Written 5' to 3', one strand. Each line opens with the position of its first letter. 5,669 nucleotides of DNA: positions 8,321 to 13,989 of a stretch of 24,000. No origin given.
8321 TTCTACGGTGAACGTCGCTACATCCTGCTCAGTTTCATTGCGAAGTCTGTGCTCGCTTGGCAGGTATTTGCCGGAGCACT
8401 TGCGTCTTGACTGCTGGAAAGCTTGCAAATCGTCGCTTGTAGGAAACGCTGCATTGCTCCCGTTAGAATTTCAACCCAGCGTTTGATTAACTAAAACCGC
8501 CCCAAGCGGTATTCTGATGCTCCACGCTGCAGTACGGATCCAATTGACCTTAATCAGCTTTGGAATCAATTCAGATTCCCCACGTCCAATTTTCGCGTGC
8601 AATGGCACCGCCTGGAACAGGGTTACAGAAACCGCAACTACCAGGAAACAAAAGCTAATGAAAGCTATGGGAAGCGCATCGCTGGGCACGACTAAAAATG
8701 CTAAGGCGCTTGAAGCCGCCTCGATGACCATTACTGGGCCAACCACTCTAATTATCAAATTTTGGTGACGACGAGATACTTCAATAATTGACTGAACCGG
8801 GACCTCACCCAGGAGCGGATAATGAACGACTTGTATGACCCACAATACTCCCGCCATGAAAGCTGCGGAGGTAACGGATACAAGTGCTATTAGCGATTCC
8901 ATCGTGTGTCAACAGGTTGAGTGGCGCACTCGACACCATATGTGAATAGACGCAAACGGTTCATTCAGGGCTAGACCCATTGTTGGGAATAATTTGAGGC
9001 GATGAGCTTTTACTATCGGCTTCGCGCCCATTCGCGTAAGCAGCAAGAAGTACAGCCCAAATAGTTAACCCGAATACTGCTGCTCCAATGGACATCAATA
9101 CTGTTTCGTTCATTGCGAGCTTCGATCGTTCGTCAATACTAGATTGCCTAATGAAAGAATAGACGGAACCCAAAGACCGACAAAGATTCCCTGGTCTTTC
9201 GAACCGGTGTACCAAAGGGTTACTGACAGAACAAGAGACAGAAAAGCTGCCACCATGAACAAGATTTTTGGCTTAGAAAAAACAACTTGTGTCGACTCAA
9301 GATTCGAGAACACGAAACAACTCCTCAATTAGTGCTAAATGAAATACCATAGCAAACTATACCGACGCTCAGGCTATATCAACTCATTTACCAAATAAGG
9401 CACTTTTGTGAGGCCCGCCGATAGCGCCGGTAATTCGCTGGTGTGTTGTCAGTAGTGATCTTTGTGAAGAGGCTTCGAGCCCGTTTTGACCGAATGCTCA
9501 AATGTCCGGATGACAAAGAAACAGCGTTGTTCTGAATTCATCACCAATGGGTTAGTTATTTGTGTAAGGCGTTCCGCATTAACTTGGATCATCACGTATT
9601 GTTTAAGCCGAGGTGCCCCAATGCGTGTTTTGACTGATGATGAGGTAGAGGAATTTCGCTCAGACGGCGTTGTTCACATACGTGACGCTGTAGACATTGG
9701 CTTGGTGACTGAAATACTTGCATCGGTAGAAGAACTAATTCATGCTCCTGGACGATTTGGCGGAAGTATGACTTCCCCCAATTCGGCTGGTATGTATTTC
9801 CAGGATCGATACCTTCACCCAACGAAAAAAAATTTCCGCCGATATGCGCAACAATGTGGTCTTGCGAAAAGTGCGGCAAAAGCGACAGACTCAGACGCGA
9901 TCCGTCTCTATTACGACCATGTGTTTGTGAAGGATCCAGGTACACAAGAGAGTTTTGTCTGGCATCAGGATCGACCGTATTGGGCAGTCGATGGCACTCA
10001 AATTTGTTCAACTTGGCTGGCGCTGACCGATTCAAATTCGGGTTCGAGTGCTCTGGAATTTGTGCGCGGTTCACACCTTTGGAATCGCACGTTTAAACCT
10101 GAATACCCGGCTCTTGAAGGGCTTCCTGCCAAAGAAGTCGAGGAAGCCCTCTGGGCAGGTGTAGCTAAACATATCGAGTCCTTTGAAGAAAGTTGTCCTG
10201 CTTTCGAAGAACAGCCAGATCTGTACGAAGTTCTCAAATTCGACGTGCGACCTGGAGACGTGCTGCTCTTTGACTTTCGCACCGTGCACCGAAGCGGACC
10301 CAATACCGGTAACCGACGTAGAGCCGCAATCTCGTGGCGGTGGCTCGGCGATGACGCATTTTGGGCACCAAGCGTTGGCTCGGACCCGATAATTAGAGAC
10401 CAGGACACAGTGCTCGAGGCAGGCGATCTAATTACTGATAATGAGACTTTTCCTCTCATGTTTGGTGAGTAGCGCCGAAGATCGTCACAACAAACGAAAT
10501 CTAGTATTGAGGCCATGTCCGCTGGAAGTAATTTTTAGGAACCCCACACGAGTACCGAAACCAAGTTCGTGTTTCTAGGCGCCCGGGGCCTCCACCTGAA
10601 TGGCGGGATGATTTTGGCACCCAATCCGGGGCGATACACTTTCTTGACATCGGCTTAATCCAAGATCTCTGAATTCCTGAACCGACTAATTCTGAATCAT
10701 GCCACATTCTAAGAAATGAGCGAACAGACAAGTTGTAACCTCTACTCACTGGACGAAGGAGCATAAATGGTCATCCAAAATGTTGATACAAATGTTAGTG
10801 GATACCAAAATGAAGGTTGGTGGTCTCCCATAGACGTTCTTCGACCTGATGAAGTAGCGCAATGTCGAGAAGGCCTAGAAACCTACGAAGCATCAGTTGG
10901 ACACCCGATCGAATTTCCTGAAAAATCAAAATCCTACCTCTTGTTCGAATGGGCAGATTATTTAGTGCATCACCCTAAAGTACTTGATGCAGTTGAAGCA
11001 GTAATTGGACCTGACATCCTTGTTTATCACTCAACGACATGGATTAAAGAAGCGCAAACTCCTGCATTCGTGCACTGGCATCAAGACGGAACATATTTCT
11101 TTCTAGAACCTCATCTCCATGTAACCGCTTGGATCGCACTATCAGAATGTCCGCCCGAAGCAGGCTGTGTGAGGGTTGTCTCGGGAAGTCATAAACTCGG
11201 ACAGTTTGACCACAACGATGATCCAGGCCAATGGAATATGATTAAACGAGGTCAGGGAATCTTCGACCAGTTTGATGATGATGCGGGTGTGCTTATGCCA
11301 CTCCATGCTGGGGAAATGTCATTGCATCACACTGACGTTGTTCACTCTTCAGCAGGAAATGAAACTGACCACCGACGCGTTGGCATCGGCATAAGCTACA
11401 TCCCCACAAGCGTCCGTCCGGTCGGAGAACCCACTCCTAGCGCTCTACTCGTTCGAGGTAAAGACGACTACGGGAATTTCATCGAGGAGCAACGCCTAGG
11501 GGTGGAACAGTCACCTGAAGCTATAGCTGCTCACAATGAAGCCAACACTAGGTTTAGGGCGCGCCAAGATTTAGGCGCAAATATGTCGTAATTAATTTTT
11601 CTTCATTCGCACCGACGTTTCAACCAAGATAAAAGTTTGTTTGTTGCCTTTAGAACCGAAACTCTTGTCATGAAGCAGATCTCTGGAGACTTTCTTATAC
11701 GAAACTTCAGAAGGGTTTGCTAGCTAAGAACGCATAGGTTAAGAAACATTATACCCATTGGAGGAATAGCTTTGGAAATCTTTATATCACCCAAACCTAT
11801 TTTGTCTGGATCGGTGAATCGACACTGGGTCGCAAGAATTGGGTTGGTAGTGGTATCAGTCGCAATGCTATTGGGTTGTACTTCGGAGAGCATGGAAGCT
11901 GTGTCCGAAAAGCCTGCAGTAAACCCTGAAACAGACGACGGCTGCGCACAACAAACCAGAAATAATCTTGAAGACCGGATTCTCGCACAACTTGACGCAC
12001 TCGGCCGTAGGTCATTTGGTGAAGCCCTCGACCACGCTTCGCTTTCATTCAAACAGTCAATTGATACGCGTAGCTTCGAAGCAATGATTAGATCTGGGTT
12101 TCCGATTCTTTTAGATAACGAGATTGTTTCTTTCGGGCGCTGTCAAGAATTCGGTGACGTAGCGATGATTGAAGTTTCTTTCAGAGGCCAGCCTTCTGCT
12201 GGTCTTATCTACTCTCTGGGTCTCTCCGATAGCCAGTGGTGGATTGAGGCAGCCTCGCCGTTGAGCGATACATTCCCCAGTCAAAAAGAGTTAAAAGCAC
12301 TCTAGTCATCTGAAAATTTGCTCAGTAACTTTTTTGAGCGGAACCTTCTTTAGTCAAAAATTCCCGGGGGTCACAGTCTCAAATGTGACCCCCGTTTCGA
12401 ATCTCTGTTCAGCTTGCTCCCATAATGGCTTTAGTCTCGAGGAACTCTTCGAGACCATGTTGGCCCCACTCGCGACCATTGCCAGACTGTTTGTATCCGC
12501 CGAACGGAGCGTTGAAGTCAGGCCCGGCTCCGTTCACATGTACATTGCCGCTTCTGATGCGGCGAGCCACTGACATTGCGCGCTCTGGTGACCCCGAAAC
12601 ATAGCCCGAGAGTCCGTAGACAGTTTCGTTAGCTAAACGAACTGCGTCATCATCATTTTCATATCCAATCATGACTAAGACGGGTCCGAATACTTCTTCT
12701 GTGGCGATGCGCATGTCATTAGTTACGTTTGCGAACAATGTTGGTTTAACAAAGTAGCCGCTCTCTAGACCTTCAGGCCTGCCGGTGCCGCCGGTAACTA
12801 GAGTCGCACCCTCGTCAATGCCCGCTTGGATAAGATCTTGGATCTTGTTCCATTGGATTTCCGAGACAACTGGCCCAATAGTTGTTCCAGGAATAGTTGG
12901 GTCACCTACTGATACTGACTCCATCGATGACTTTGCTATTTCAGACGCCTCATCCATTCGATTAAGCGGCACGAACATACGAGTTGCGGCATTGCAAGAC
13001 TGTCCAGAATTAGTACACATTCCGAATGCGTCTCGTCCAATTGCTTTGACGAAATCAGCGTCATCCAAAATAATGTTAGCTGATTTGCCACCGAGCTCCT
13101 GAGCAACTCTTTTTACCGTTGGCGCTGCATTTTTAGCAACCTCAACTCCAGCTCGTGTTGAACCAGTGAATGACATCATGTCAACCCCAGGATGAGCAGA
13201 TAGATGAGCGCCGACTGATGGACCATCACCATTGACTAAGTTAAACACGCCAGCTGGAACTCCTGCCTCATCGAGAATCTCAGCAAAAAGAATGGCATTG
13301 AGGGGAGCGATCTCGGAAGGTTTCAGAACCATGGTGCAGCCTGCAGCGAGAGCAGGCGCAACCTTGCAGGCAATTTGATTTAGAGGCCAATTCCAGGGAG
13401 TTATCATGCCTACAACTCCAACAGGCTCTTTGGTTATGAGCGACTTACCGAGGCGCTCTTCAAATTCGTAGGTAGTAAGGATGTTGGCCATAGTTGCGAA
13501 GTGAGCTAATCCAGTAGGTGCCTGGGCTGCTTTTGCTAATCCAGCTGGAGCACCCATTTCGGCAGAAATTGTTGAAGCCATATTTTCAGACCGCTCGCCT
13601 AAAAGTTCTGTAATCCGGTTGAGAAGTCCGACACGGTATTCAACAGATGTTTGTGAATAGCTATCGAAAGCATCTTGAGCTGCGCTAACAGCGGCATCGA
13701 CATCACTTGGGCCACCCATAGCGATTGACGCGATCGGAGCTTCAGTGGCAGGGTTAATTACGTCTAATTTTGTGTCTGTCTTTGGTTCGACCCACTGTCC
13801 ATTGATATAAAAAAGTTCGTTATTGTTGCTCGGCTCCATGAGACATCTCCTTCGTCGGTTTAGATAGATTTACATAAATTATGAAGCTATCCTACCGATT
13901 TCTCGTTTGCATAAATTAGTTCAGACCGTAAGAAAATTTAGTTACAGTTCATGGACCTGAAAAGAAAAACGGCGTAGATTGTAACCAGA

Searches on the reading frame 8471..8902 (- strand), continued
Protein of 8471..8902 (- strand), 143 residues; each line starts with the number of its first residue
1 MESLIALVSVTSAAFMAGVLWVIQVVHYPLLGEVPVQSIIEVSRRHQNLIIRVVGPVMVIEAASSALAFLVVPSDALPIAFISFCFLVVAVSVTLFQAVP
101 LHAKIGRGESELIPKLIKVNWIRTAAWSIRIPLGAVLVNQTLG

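Call 64: predict_structure(alignment_id=A4)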
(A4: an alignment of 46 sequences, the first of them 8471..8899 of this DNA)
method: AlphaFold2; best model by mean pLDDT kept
length: 142 residues; sequences in the alignment: 46
mean_pLDDT: 95.8   pTM: 0.86
mean pLDDT of the five models: 95.8, 95.3, 94.2, 94.1, 92.8
residues with pLDDT >= 90: 136; 70-90: 6; 50-70: 0; < 50: 0
segments of 3 or more residues with pLDDT < 50: none
pLDDT, mean of each block of 10 residues (from residue 1): 97 98 94 91 92 96 97 96 98 97 94 97 98 97 90
secondary structure, 60 per line:
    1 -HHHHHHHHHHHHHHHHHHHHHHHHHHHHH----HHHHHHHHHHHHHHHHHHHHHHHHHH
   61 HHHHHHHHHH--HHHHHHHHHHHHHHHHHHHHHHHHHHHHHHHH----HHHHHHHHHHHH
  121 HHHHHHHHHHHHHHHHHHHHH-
elements in order: H2-30 H35-70 H73-104 H109-141

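Call 67: fold_search(model_id=the predicted structure, library=pdb)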
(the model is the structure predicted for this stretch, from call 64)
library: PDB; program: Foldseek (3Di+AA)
matches with E <= 10: 182; with E <= 0.001: 0
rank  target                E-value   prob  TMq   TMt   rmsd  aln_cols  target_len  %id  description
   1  7xgg_A                4.7e-01  0.72  0.42  0.38   7.6       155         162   17  Crystal structure of BCL-xL in complex with computationally designed inhibitor protein (released 2022-07-20)
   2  7xgf_A                5.2e-01  0.57  0.38  0.35   8.7       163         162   14  Crystal structure of BCL-xL in complex with computationally designed inhibitor protein (released 2022-07-20)
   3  7xge_C                5.7e-01  0.51  0.35  0.34   8.1       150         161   17  Crystal structure of MCL-1 in complex with computationally designed inhibitor protein (released 2022-07-20)
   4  7xge_G                9.0e-01  0.60  0.43  0.39   7.6       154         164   17  Crystal structure of MCL-1 in complex with computationally designed inhibitor protein (released 2022-07-20)
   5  7xge_A                1.1e+00  0.54  0.44  0.39   7.4       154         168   16  Crystal structure of MCL-1 in complex with computationally designed inhibitor protein (released 2022-07-20)
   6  7xge_E                1.1e+00  0.21  0.30  0.29   8.7       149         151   17  Crystal structure of MCL-1 in complex with computationally designed inhibitor protein (released 2022-07-20)
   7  9n0i_E                1.1e+00  0.57  0.46  0.48  10.2       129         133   13  Crystal structure of KABLE double mutant (Lys14Pro, Leu20Trp) (released 2025-08-20)
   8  8uao_A                1.1e+00  0.44  0.42  0.32   7.2       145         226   12  DpHF18 filament (released 2024-04-10)
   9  9n0k_A                1.5e+00  0.72  0.55  0.61   6.5       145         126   14  Crystal structure of KABLE triple mutant (Ile12Phe, Lys14Pro, Leu20Trp) (released 2025-08-20)
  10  8dt0_B                1.6e+00  0.69  0.54  0.55   7.1       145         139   12  Scaffolding protein functional sites using deep learning (released 2022-08-10)
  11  7jh6_A                1.6e+00  0.30  0.43  0.37   8.0       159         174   14  De novo designed two-domain di-Zn(II) and porphyrin-binding protein (released 2020-12-09)
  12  3gm1_B                1.7e+00  0.44  0.45  0.45   5.7       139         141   10  Crystal Structure of the Focal Adhesion Targeting (FAT) Domain of Pyk2 in Complex with Paxillin LD4 Motif-Derived Pept (released 2009-05-05)
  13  1pv3_MODEL_1_A        1.9e+00  0.41  0.44  0.43   9.3       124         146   11  NMR Solution Structure of the Avian FAT-domain of Focal Adhesion Kinase (released 2004-05-25)
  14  4xek_A                1.9e+00  0.35  0.39  0.40   6.4       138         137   10  Pyk2-FAT domain in complex with leupaxin LD4 motif (released 2015-12-30)
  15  9taq_A                1.9e+00  0.25  0.37  0.40  11.1       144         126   10  De novo photoenzyme variant ABLE-E116C-TXT H49A-L42T (photoABLE1 precursor) in complex with substrate (released 2026-03-25)
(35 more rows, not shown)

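Call 72: find_related_loci(query=A4, collection=metagenome_contigs, flank=10000)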
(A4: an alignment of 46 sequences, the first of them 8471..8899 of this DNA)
Query A4 (142 aa) in metagenome_contigs; peptide patterns used: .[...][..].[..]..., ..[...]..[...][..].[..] (x = any residue, [..] = any of these).
600 stretches matched a pattern (row limit reached: there are more); 551 encode a relative of the query (tblastn E <= 1e-3); the best 80 are kept; 80 distinct loci.
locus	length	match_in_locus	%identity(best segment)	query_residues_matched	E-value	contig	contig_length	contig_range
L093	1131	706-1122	86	1-139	4e-79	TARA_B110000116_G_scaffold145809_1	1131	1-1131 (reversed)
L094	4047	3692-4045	76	1-118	3e-47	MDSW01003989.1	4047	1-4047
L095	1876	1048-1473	51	1-142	4e-47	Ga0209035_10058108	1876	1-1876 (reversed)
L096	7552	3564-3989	51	1-142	5e-46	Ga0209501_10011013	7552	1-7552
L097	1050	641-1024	58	14-141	2e-48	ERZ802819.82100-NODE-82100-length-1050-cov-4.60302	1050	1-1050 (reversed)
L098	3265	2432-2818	47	2-129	9e-25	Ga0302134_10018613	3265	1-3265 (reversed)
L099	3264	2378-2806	38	1-141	3e-24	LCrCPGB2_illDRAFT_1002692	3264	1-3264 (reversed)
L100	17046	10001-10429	37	3-139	9e-24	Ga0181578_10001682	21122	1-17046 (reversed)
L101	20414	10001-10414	35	2-142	4e-23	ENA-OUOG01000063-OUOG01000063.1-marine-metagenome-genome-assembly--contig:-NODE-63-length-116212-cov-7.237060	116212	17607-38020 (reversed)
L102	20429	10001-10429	37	3-139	4e-23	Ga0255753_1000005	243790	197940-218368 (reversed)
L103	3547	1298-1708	39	2-140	6e-23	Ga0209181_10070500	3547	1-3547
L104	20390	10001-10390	38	4-129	1e-22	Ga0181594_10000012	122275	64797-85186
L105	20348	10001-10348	39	14-129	2e-22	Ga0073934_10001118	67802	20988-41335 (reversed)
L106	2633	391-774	42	7-132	2e-22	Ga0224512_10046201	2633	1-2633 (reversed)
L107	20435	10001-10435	37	2-140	2e-22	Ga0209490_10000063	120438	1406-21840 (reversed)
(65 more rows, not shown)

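Call 86: search_protein_families(library=ncbifam, proteins=[window:8471-8902:-], max_evalue=0.001)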
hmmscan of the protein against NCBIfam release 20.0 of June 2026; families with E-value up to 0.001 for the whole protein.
window:8471-8902:- (143 aa): 0 families

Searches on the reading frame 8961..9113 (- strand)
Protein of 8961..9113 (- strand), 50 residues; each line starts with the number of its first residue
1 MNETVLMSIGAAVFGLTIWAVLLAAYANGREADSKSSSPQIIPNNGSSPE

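Call 18: search_protein_families(library=pfam, proteins=[window:8961-9113:-], max_evalue=1)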
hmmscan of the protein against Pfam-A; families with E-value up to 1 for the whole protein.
window:8961-9113:- (50 aa): 1 family
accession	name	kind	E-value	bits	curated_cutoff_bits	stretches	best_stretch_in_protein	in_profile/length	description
PF20087.4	DUF6479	-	0.063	14.2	25.4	1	3-39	15-51/120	Family of unknown function (DUF6479)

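Call 86: search_protein_families(library=ncbifam, proteins=[window:8961-9113:-], max_evalue=0.001)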
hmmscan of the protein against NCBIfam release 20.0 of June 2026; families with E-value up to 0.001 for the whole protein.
window:8961-9113:- (50 aa): 0 families

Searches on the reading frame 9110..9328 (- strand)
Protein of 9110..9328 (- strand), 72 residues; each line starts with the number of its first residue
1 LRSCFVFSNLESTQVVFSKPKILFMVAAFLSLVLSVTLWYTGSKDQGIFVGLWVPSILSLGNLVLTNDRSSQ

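Call 18: search_protein_families(library=pfam, proteins=[window:9110-9328:-], max_evalue=1)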
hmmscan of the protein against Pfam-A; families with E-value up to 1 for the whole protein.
window:9110-9328:- (72 aa): 1 family
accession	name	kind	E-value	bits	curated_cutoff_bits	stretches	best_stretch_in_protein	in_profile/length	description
PF12829.12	Mhr1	-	0.087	13.4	27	1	4-20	4-20/84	Transcriptional regulation of mitochondrial recombination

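Call 86: search_protein_families(library=ncbifam, proteins=[window:9113-9328:-], max_evalue=0.001)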
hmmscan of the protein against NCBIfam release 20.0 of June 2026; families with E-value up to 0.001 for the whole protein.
window:9113-9328:- (72 aa): 0 families

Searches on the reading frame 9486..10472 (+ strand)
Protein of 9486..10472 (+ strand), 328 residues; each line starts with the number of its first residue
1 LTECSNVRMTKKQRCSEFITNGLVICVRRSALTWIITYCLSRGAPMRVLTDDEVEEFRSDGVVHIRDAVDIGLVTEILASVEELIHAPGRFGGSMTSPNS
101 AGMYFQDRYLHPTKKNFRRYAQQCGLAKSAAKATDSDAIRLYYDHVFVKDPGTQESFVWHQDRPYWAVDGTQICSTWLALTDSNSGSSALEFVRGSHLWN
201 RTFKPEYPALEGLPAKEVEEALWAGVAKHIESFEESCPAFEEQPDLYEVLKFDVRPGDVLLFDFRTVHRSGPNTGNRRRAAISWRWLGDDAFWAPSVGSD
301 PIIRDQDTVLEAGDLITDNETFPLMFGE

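Call 4: search_protein_families(library=pfam, proteins=[window:9486-10472:+], max_evalue=0.01)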
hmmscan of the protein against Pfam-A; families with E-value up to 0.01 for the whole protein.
window:9486-10472:+ (328 aa): 1 family
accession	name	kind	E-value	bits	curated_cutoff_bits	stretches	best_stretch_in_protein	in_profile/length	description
PF05721.19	PhyH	-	9.5e-28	98.4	22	1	57-280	1-212/213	Phytanoyl-CoA dioxygenase (PhyH)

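Call 86: search_protein_families(library=ncbifam, proteins=[window:9486-10472:+], max_evalue=0.001)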
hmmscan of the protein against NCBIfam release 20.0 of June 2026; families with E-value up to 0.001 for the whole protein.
window:9486-10472:+ (328 aa): 0 families

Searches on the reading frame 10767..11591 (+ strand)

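Call 4: search_protein_families(library=pfam, proteins=[window:10767-11591:+], max_evalue=0.01)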
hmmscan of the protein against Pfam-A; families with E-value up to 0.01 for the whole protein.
window:10767-11591:+ (274 aa): 1 family
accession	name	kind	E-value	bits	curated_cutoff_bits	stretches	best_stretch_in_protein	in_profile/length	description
PF05721.19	PhyH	-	6e-25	89.2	22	1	65-204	63-211/213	Phytanoyl-CoA dioxygenase (PhyH)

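Call 86: search_protein_families(library=ncbifam, proteins=[window:10767-11591:+], max_evalue=0.001)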
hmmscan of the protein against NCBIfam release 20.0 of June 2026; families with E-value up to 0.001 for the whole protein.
window:10767-11591:+ (274 aa): 4 families
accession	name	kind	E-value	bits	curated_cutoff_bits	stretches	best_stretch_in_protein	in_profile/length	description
TIGR01762.1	chlorin-enz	subfamily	2e-11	43.8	226.3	1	58-217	62-252/288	chlorinating enzyme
NF045813.1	DxPntBtaHylase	equivalog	1.1e-09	38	550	1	64-200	88-233/285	1-deoxypentalenic acid 11-beta-hydroxylase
NF052437.1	MPhHdxlPhnYGIM8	equivalog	7.1e-06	25.7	500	1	66-211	79-213/260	methylphosphonate hydroxylase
TIGR02408.1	ectoine_ThpD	equivalog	0.00076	18.9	336.5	0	58-143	81-170/277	ectoine hydroxylase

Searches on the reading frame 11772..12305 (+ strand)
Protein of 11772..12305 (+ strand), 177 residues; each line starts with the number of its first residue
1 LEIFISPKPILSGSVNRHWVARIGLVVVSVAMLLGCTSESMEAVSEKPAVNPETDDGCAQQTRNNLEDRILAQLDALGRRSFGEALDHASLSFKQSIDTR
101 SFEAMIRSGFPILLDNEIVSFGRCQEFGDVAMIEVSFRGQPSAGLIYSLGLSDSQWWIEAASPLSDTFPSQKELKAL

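Call 6: search_protein_families(library=pfam, proteins=[window:11772-12305:+], max_evalue=0.01)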
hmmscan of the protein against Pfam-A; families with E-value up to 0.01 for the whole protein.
window:11772-12305:+ (177 aa): 1 family
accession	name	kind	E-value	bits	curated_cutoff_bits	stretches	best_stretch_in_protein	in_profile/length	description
PF16156.12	DUF4864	-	3.9e-10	40.4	27.1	1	61-161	3-107/117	Domain of unknown function (DUF4864)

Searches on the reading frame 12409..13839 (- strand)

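Call 6: search_protein_families(library=pfam, proteins=[window:12409-13839:-], max_evalue=0.01)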
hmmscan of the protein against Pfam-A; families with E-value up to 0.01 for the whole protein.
window:12409-13839:- (476 aa): 1 family
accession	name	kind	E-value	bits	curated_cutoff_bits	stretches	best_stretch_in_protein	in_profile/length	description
PF00171.27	Aldedh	-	8.1e-152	506.4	23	1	16-472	1-461/461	Aldehyde dehydrogenase family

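Call 86: search_protein_families(library=ncbifam, proteins=[window:12409-13839:-], max_evalue=0.001)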
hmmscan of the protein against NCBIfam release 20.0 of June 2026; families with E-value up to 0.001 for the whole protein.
window:12409-13839:- (476 aa): 40 families (the best 25 are shown)
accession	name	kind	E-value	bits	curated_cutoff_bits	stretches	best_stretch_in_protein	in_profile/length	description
TIGR04284.1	aldehy_Rv0768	hypoth_equivalog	3.2e-135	451.8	775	1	11-473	4-477/480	aldehyde dehydrogenase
TIGR01804.1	BADH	equivalog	1.3e-124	416.2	668.6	1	11-470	1-467/467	betaine-aldehyde dehydrogenase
TIGR02299.1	HpaE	equivalog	2.5e-122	408.9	638.35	1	10-473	3-475/488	5-carboxymethyl-2-hydroxymuconate semialdehyde dehydrogenase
NF045736.1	PaDhStyDRhodo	equivalog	9.1e-118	393.8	800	1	10-472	5-475/479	phenylacetaldehyde dehydrogenase StyD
NF010000.0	PRK13473.1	subfamily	1.8e-116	389.6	615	1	10-473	5-471/475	aminobutyraldehyde dehydrogenase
NF009725.0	PRK13252.1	equivalog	1.1e-114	383.5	593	1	7-473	6-478/488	betaine-aldehyde dehydrogenase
TIGR03216.1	OH_muco_semi_DH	equivalog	5.6e-105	351.7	693.25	1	11-473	4-478/481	2-hydroxymuconic semialdehyde dehydrogenase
NF007497.0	PRK10090.1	equivalog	6.2e-104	348.4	500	1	8-472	7-475/480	aldehyde dehydrogenase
NF045735.1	PaDhStyDPseudo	equivalog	5.7e-103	345.1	850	1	10-473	5-480/483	phenylacetaldehyde dehydrogenase StyD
TIGR01780.1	SSADH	subfamily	6.4e-103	345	646.35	1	27-470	1-448/448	succinate-semialdehyde dehydrogenase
NF052305.1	DioxValDhHalo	equivalog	1.9e-100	337.1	750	1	9-472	6-479/483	2,5-dioxovalerate dehydrogenase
NF006916.0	PRK09407.1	equivalog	4.7e-96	322.5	521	1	20-472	31-490/526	succinic semialdehyde dehydrogenase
NF042993.1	AlphKGSA_gudD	equivalog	5.5e-96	322.2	770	1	9-472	5-478/481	alpha-ketoglutaric semialdehyde dehydrogenase GucD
NF007352.0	PRK09847.1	equivalog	1.4e-95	320.6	850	1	10-472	22-489/495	aldehyde dehydrogenase PuuC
NF050026.1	AcaldDHExaC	equivalog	3.9e-94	316.1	900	1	11-473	19-492/503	acetaldehyde dehydrogenase ExaC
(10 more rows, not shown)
